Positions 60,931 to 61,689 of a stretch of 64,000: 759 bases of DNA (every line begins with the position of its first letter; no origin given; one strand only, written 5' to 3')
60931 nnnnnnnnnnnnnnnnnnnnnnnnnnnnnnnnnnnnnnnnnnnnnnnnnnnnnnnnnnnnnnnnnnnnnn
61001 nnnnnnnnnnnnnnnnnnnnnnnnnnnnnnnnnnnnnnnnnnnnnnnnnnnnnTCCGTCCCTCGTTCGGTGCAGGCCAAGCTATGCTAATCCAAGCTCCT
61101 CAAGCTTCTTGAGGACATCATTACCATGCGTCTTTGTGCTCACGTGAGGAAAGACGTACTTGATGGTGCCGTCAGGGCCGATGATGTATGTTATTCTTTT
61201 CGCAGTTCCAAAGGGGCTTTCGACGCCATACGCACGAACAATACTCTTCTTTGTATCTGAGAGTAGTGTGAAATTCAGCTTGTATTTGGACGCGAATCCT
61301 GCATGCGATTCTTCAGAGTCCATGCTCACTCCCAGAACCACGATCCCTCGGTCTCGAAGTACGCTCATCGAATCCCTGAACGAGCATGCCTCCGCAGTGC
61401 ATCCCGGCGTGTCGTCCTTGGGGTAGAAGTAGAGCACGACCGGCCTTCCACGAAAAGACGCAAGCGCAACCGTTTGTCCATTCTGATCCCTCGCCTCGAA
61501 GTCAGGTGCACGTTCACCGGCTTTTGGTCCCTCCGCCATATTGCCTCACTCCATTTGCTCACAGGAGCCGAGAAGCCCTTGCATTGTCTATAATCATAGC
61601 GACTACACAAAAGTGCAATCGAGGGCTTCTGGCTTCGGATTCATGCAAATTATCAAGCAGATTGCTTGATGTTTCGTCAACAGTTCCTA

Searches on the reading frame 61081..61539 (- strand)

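Call 43: search_protein_families(library=pfam, proteins=[window:61081-61539:-])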
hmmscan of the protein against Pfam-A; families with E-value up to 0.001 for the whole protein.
window:61081-61539:- (152 aa): 2 families
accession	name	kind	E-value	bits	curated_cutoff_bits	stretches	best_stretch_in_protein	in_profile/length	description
PF00578.27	AhpC-TSA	-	3.5e-41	140.5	26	1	8-129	2-124/124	AhpC/TSA family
PF08534.16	Redoxin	-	1.2e-23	83.9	26.6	1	6-137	1-139/148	Redoxin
